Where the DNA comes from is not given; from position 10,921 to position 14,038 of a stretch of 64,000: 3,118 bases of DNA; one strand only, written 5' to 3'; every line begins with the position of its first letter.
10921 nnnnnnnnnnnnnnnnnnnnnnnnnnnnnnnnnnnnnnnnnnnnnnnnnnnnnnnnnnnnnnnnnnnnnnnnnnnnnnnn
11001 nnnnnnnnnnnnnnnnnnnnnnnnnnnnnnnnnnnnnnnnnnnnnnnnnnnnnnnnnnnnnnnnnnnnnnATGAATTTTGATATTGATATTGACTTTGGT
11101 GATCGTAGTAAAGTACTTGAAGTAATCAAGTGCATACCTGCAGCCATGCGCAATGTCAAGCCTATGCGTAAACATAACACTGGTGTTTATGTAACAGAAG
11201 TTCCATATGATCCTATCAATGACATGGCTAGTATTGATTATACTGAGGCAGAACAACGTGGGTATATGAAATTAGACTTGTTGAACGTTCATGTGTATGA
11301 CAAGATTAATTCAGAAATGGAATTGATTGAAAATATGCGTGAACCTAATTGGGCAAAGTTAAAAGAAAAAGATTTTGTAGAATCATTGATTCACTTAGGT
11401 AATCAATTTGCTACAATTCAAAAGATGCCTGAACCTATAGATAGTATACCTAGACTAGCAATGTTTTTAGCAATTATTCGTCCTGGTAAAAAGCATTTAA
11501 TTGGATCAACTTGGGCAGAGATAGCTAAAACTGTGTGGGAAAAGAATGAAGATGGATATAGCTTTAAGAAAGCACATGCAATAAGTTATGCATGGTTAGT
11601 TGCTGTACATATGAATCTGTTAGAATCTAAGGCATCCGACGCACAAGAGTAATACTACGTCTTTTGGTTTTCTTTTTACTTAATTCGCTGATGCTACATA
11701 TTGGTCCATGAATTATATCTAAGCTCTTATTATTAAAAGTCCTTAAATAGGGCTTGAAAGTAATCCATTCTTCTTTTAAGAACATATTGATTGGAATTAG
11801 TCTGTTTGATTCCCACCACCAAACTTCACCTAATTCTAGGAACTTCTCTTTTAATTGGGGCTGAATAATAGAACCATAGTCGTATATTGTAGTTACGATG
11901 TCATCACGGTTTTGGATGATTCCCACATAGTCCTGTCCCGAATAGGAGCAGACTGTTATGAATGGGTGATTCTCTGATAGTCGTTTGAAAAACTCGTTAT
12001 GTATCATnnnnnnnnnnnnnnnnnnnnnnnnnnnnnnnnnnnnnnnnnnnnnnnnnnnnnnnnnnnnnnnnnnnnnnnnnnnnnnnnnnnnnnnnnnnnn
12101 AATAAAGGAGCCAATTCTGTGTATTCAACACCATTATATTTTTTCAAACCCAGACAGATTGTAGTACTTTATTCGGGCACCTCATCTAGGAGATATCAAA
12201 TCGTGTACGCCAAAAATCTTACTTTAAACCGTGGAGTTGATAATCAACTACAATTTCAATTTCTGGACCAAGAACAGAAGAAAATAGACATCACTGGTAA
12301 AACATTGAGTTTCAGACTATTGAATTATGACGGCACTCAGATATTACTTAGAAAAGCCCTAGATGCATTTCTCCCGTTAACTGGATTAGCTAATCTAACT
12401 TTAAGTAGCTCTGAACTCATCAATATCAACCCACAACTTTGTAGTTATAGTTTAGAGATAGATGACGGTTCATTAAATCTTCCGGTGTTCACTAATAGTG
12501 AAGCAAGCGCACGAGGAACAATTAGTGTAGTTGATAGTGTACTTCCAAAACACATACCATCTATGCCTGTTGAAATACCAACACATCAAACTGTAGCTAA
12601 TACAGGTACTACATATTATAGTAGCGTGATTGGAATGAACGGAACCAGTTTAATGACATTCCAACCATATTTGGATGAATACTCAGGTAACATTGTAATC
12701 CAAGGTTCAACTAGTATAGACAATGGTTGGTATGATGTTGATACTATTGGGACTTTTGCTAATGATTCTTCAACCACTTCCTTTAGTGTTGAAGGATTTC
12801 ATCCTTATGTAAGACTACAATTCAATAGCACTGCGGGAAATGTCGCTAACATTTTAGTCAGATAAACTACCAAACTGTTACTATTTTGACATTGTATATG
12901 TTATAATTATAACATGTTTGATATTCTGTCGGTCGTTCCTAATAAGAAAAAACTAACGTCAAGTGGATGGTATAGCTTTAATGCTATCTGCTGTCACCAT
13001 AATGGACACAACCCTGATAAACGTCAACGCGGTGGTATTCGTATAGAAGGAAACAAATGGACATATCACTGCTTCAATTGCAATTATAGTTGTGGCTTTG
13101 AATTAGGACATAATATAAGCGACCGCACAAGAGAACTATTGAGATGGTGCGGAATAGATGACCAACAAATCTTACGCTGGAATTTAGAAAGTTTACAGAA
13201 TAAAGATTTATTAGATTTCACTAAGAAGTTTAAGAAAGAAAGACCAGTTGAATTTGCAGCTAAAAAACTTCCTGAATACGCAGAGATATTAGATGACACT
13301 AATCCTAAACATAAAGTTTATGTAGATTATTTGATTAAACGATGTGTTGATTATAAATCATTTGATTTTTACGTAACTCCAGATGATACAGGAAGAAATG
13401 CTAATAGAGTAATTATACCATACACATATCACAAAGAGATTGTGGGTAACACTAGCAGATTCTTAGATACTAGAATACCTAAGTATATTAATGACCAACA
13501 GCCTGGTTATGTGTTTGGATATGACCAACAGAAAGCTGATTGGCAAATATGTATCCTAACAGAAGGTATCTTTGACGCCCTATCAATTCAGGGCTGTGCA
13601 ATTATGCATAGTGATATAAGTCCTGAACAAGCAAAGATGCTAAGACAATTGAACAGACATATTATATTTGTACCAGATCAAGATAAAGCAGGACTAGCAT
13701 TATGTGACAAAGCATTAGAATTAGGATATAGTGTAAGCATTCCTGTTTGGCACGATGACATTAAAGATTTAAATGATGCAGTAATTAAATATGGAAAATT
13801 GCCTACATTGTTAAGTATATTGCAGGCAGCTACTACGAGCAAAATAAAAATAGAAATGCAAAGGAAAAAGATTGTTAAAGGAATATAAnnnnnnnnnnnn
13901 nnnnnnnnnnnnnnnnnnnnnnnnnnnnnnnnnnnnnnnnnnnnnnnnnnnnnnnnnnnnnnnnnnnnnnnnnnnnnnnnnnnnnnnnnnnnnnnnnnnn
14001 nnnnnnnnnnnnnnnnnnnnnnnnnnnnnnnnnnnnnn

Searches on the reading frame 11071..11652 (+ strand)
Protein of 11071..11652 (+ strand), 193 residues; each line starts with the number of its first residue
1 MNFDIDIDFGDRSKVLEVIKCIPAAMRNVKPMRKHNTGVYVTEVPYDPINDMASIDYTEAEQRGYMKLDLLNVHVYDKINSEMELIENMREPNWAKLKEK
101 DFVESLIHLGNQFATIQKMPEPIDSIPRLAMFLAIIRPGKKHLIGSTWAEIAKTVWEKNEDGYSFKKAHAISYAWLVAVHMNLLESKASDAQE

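Call 4: search_protein_families(library=pfam, proteins=[window:11071-11652:+], max_evalue=0.1)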
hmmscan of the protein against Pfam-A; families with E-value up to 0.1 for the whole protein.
window:11071-11652:+ (193 aa): 0 families

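Call 5: search_protein_families(library=phrogs, proteins=[window:11071-11652:+], max_evalue=0.01)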
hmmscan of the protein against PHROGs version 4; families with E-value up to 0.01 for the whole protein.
window:11071-11652:+ (193 aa): 5 families
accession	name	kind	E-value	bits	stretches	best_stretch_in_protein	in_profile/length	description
phrog_11778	-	DNA, RNA and nucleotide metabolism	6.6e-54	183.3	1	3-186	7-193/197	DNA polymerase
phrog_21652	-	DNA, RNA and nucleotide metabolism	1.3e-05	25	1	28-106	183-270/476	DNA polymerase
phrog_12219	-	DNA, RNA and nucleotide metabolism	5.5e-05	22.6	0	149-183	361-398/823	DNA polymerase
phrog_405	-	DNA, RNA and nucleotide metabolism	0.00043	19.2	0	50-94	578-622/1190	DNA polymerase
phrog_11165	-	DNA, RNA and nucleotide metabolism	0.0016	17.5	0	149-181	458-492/782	DNA polymerase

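Call 8: search_dna_similar(query=window:11071-11652:+, collection=phages, mode=protein, max_rows=40, max_evalue=0.001)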
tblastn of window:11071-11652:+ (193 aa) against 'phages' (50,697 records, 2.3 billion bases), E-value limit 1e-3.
Records with a match: 96; places in all: 96; records where one place covers at least 80% of the query: 96.
Best place of each record, by identity: <60% 96.
By first word of the organism name: Escherichia 34; Pseudomonas 11; Klebsiella 11; Erwinia 8; Salmonella 8; Xanthomonas 4; Yersinia 4; Agrobacterium 2; Pectobacterium 2; Cronobacter 2; and 7 more.
By host as written in the record: Escherichia coli 11; - 9; Pseudomonas aeruginosa PAO1 5; Klebsiella pneumoniae 5; Salmonella enterica subsp. enterica serovar Typhimurium 4; Pseudomonas aeruginosa 3; Escherichia coli O157:H7 3; Erwinia amylovora 3; and 40 more.
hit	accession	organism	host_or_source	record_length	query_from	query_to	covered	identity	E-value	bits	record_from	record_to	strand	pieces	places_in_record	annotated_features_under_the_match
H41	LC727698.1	Pseudomonas phage sp. 30-3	Pseudomonas aeruginosa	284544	4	188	96%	48.1%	7e-45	163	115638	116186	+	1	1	hypothetical protein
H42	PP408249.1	Pseudomonas phage vB_Pa-PAC2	Pseudomonas aeruginosa PAO1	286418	4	188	96%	48.1%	7e-45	163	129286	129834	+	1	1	DNA polymerase III alpha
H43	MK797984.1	Pseudomonas phage vB_PaeM_PA5oct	-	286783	4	188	96%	48.1%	7e-45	163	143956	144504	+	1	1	hypothetical protein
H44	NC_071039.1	Pseudomonas phage vB_PaeM_PA5oct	-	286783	4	188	96%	48.1%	7e-45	163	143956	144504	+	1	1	hypothetical protein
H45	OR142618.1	Pseudomonas phage Callisto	Pseudomonas aeruginosa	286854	4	188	96%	48.1%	7e-45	163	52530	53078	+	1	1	hypothetical protein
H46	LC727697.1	Pseudomonas phage sp. 30-2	Pseudomonas aeruginosa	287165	4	188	96%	48.1%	7e-45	163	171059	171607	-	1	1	hypothetical protein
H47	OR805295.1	Pseudomonas phage Paride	Pseudomonas aeruginosa PAO1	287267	4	188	96%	48.1%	7e-45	163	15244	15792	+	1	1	DNA polymerase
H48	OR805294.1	Pseudomonas phage Ettore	Pseudomonas aeruginosa PAO1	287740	4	188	96%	48.1%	7e-45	163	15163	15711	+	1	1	DNA polymerase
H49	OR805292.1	Pseudomonas phage Cassandra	Pseudomonas aeruginosa PAO1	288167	4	188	96%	48.1%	7e-45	163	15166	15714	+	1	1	DNA polymerase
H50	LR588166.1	Pseudomonas phage vB_PaeM_MIJ3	-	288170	4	188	96%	48.1%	7e-45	163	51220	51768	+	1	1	hypothetical protein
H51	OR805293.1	Pseudomonas phage Deifobo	Pseudomonas aeruginosa PAO1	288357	4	188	96%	48.1%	7e-45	163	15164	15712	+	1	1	DNA polymerase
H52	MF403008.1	Agrobacterium phage Atu_ph07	Agrobacterium tumefaciens C58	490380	4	184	94%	47.0%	1e-47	172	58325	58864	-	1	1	hypothetical protein (x2)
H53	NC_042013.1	Agrobacterium phage Atu_ph07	Agrobacterium tumefaciens C58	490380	4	184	94%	47.0%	1e-47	172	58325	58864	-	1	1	DNA polymerase | hypothetical protein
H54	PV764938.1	Sinorhizobium phage Phosso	Sinohrizobium meliloti NRRL L-50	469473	4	188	96%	43.3%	5e-44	161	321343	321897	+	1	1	DnaE-like DNA polymerase III alpha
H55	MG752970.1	Ralstonia phage RsoM2USA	Ralstonia solanacearum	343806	1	184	95%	40.9%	3e-29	119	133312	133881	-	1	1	hypothetical protein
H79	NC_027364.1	Escherichia phage PBECO4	Escherichia coli O157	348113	4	184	94%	37.0%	4e-28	115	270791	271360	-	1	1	DNA polymerase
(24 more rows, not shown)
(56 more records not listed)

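Call 21: search_solved_structures(query=window:11071-11652:+, max_evalue=10, show_alignments=3)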
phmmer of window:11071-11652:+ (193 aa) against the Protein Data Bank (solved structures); distinct sequences matched with E-value up to 10: 3.
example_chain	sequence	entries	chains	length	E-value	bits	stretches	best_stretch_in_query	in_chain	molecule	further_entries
5fmg_H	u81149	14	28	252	0.071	15.9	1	13-90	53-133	PROTEASOME, PUTATIVE | 20S proteasome beta-1 subunit | Proteasome subunit beta type-6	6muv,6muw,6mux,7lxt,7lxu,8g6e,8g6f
9y0l_H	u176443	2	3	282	0.088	15.6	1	13-90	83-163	Proteasome endopeptidase complex | Proteasome subunit beta type-6, putative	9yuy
2fxa_A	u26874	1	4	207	0.57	13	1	59-136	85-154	Protease production regulatory protein hpr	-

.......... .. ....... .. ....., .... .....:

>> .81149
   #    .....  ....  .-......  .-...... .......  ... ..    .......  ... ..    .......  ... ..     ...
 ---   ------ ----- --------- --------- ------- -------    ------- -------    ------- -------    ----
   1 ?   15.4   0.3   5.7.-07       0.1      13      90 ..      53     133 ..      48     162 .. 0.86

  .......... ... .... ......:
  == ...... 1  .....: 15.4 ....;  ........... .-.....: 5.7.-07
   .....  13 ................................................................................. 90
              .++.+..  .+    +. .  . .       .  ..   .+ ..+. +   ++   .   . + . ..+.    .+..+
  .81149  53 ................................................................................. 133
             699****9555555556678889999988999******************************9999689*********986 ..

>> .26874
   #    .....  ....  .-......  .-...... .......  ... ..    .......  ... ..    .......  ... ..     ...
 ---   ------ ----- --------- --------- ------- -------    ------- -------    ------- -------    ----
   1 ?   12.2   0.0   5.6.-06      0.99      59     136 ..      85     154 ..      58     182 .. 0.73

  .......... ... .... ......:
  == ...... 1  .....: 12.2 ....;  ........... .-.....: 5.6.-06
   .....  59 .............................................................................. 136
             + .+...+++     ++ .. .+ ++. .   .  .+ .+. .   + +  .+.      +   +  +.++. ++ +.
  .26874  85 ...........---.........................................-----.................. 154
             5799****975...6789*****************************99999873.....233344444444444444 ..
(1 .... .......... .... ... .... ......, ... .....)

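Call 23: find_homologous_proteins(query=window:11071-11652:+, max_evalue=0.001)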
Query window:11071-11652:+ (193 aa): 5898 proteins with E <= 0.001 among 5920 candidates; the best 120 are listed. Only proteins of 106 to 338 residues were searched: fused or split forms outside these lengths cannot appear, so this answer is no evidence that the protein stands alone or is whole; lengths 'longer' or 'shorter' looks for them.
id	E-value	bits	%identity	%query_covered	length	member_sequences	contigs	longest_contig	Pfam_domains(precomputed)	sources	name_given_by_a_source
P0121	1.3e-122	424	96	100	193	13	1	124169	-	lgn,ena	-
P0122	6.0e-98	344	78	100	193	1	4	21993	-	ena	-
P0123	3.9e-96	338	77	100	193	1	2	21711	-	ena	-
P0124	2.0e-95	336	76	100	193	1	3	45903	-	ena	-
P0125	1.1e-91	324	75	96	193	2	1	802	-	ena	-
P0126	1.3e-91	323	73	99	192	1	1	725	-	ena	-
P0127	1.8e-91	323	73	99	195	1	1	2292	-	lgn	-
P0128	1.8e-91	323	75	96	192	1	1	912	-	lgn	-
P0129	2.0e-91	323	75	96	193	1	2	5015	-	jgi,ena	jgi:hypothetical protein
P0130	2.2e-91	322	74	99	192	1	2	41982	-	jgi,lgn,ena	jgi:hypothetical protein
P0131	2.4e-91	322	73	99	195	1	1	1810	-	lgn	-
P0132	2.5e-91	322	74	99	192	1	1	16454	-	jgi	-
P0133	2.6e-91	322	74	98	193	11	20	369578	-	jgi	jgi:hypothetical protein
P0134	2.7e-91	322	74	99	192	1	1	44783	-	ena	-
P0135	4.0e-91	322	75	95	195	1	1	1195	-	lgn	-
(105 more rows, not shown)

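Call 24: find_homologous_proteins(query=window:11071-11652:+, lengths=longer, max_evalue=0.001)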
Query window:11071-11652:+: 247 candidates shared short words with the query, none scored E <= 0.001. Only proteins of 339 to 2000 residues were searched; long proteins share words by chance and can crowd out relatives, so finding none is weak evidence.

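Call 26: get_annotated_region(hit=H47, flank=3500)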
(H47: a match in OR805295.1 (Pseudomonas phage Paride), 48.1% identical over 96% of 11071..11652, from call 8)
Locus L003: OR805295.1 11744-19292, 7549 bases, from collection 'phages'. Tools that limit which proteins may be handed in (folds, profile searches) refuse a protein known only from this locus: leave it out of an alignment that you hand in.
description: Pseudomonas phage Paride, complete genome.
organism: Pseudomonas phage Paride (NCBI taxid 3092178)
taxonomy: Viruses; Duplodnaviria; Heunggongvirae; Uroviricota; Caudoviricetes; Arenbergviridae; Wroclawvirus
host: Pseudomonas aeruginosa PAO1; source: vegetal compost; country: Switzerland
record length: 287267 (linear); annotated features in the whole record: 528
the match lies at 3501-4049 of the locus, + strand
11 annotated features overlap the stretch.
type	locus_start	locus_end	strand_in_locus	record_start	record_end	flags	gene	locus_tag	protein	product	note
CDS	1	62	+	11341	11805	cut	-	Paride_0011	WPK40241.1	hypothetical protein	unknown function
CDS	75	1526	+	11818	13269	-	-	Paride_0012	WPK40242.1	DNA helicase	DNA and RNA nucleotide metabolism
CDS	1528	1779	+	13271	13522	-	-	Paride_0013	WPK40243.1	hypothetical protein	unknown function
CDS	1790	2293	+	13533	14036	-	-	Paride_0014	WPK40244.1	hypothetical protein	unknown function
CDS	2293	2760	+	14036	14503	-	-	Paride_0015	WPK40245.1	hypothetical protein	unknown function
CDS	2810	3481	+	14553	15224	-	-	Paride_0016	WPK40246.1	hypothetical protein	unknown function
CDS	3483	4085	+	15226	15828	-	-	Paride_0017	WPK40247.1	DNA polymerase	DNA and RNA nucleotide metabolism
CDS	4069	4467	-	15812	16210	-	-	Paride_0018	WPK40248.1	hypothetical protein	unknown function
CDS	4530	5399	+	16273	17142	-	-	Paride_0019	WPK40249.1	hypothetical protein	unknown function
CDS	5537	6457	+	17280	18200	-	-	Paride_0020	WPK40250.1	DNA primase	DNA and RNA nucleotide metabolism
CDS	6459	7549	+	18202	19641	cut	-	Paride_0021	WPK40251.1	DnaB-like replicative helicase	DNA and RNA nucleotide metabolism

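Call 27: get_annotated_region(hit=H53, flank=3500)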
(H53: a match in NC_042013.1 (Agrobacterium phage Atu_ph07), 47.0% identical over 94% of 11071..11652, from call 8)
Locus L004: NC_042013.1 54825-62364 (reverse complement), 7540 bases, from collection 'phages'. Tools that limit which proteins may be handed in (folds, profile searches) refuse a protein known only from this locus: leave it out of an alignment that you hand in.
description: Agrobacterium phage Atu_ph07, complete genome.
organism: Agrobacterium phage Atu_ph07 (NCBI taxid 2024264)
taxonomy: Viruses; Duplodnaviria; Heunggongvirae; Uroviricota; Caudoviricetes; Polybotosvirus; Polybotosvirus Atuph07
host: Agrobacterium tumefaciens C58; source: -; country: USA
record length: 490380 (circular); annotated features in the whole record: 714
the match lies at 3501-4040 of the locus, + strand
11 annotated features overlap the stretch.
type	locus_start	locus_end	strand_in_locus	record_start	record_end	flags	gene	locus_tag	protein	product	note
CDS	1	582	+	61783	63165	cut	-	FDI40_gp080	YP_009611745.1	hypothetical protein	-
CDS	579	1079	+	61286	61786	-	-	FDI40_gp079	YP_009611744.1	hypothetical protein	-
CDS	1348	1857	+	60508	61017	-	-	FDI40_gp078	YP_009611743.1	hypothetical protein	-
CDS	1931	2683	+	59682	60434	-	-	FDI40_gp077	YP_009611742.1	hypothetical protein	-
CDS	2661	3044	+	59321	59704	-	-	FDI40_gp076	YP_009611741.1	hypothetical protein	-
CDS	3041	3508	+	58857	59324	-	-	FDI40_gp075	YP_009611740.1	hypothetical protein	-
CDS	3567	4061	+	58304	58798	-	-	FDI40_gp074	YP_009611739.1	DNA polymerase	-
CDS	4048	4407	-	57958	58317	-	-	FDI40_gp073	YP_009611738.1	hypothetical protein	-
CDS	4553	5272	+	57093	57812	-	-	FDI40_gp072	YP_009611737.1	virion structural protein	-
CDS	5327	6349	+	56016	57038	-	-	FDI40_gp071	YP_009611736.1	hypothetical protein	-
CDS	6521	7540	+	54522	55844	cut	-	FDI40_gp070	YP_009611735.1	DNA primase/helicase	-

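Call 28: get_annotated_region(hit=H79, flank=3500)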
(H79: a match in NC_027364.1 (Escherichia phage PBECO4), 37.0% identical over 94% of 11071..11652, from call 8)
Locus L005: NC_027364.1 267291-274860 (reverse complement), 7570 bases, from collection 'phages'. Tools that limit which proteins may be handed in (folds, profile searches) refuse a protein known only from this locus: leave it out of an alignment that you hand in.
description: Escherichia phage PBECO 4, complete genome.
organism: Escherichia phage PBECO4 (NCBI taxid 1273738)
taxonomy: Viruses; Duplodnaviria; Heunggongvirae; Uroviricota; Caudoviricetes; Asteriusvirus; Asteriusvirus PBECO4
host: Escherichia coli O157; source: river; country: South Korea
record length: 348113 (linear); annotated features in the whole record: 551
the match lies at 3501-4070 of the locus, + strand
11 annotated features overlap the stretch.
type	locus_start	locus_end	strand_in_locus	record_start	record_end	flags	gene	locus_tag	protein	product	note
CDS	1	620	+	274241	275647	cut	-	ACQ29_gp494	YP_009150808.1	DEAD/DEAH box helicase family protein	-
CDS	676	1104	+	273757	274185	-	-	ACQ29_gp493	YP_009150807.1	hypothetical protein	-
CDS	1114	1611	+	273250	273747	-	-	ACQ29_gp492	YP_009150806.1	hypothetical protein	-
CDS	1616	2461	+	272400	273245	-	-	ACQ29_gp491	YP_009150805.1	hypothetical protein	-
CDS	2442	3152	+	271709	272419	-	-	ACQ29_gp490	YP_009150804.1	hypothetical protein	-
CDS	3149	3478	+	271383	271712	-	-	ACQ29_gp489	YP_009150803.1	virion structural protein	-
CDS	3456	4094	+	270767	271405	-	-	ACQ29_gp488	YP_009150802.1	DNA polymerase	-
CDS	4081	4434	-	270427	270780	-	-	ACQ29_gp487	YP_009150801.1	hypothetical protein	-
CDS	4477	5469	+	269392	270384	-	-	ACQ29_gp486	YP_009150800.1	virion structural protein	-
CDS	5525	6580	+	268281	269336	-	-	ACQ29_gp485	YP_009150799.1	DNA primase subunit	-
CDS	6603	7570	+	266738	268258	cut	-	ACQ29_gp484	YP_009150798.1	AAA family ATPase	-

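Call 29: get_annotated_region(hit=H55, flank=6000)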
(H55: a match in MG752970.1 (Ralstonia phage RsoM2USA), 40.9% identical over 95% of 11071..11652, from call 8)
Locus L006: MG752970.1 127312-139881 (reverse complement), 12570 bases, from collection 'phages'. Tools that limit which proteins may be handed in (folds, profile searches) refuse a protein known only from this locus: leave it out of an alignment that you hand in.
description: Ralstonia phage RsoM2USA, complete genome.
organism: Ralstonia phage RsoM2USA (NCBI taxid 2070027)
taxonomy: Viruses; Duplodnaviria; Heunggongvirae; Uroviricota; Caudoviricetes
host: Ralstonia solanacearum; source: soil; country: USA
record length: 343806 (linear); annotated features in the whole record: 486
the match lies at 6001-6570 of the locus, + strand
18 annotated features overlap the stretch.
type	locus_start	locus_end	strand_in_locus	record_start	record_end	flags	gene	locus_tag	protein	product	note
CDS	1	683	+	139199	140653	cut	-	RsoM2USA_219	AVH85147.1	hypothetical protein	-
CDS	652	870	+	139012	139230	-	-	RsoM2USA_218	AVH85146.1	hypothetical protein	-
CDS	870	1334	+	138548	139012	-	-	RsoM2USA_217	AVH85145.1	hypothetical protein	-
CDS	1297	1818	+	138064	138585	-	-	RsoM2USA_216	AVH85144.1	hypothetical protein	-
CDS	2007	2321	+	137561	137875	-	-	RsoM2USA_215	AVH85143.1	hypothetical protein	-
CDS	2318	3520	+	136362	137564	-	-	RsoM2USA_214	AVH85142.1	hypothetical protein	-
CDS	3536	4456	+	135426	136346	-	-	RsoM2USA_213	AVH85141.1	hypothetical protein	-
CDS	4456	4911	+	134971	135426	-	-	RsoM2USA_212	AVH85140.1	hypothetical protein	-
CDS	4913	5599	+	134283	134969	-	-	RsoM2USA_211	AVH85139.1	hypothetical protein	-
CDS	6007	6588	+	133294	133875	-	-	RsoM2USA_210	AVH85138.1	hypothetical protein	-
CDS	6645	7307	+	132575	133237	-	-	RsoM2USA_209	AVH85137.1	hypothetical protein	-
CDS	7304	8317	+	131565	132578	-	-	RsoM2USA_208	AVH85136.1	hypothetical protein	-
CDS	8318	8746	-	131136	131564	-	-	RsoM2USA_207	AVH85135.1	hypothetical protein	-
CDS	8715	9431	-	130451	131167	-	-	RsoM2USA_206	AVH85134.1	hypothetical protein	-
CDS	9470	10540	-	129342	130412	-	-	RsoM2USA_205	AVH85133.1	hypothetical protein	-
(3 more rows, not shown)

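Call 46: find_encoding_contigs(protein=P0121, flank=6000, max_places=2)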
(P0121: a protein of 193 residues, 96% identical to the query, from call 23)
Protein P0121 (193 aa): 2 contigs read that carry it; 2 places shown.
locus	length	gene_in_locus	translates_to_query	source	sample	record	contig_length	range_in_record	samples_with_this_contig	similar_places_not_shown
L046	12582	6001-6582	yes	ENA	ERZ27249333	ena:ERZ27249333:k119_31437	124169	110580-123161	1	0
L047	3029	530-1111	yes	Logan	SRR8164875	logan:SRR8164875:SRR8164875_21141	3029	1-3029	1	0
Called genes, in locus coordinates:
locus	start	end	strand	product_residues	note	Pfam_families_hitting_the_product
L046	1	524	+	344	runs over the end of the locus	-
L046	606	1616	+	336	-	-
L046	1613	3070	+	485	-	PF00270:DEAD, PF04851:ResIII, PF00271:Helicase_C (weak)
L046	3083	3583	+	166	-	-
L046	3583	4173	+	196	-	-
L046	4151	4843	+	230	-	-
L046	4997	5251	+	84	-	-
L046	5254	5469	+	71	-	-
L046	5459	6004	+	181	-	PF16473:Rv2179c-like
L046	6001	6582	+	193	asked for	-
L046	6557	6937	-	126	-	-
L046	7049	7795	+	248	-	-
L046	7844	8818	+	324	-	PF13155:Toprim_2 (faint)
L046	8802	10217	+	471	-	PF13481:AAA_25 (weak), PF03796:DnaB_C, PF06745:ATPase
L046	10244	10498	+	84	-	-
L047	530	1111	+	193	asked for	-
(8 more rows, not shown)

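Call 47: find_encoding_contigs(protein=P0122, flank=6000, max_places=2)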
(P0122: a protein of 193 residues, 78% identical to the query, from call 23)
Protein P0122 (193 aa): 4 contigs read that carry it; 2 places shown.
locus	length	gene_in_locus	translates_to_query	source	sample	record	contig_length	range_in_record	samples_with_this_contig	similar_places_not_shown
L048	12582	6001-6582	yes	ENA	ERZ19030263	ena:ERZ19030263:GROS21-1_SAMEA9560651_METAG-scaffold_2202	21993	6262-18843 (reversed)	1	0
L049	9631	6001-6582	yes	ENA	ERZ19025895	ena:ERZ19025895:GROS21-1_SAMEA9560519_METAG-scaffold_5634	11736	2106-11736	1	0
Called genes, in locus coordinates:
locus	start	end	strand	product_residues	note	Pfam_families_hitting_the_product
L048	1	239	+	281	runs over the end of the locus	-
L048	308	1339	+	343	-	-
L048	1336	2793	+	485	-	PF00270:DEAD, PF04851:ResIII, PF00271:Helicase_C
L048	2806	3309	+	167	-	-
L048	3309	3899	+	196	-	-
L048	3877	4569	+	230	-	-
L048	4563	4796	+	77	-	-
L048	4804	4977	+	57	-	-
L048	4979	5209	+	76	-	-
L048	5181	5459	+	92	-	-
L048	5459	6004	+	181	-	PF16473:Rv2179c-like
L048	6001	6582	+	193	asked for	-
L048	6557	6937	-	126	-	-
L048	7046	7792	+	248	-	-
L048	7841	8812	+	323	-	-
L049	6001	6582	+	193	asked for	-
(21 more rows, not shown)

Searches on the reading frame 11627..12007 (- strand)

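Call 40: search_protein_families(library=phrogs, proteins=[window:11627-12007:-], max_evalue=0.00001)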
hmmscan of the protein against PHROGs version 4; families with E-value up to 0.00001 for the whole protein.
window:11627-12007:- (126 aa): 1 family
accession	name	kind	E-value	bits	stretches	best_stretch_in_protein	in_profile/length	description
phrog_11637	-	unknown function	4.2e-32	111.5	1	10-124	4-118/119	-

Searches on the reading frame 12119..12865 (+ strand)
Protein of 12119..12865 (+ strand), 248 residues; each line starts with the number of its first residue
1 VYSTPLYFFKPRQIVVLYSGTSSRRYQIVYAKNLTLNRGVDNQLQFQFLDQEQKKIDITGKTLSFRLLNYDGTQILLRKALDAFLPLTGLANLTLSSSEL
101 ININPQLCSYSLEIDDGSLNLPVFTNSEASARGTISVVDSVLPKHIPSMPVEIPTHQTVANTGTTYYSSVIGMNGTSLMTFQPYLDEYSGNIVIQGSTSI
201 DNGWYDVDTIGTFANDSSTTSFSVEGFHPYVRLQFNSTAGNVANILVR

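Call 39: search_protein_families(library=phrogs, proteins=[window:12119-12865:+], max_evalue=0.00001)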
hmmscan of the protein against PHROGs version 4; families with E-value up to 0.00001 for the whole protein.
window:12119-12865:+ (248 aa): 1 family
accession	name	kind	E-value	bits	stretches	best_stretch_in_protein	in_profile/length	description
phrog_1084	-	unknown function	2.3e-08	35.1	1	30-117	6-96/123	unknown function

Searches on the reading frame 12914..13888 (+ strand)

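Call 39: search_protein_families(library=phrogs, proteins=[window:12914-13888:+], max_evalue=0.00001)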
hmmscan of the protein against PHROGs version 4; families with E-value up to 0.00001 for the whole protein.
window:12914-13888:+ (324 aa): 3 families
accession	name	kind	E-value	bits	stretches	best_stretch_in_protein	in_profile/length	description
phrog_47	-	DNA, RNA and nucleotide metabolism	1.8e-37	130.3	1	12-295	44-327/947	DNA primase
phrog_6444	-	DNA, RNA and nucleotide metabolism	7.1e-10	39.3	0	161-270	199-325/577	DNA primase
phrog_239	-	DNA, RNA and nucleotide metabolism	8.4e-08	32.6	1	48-301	65-306/801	DNA primase/helicase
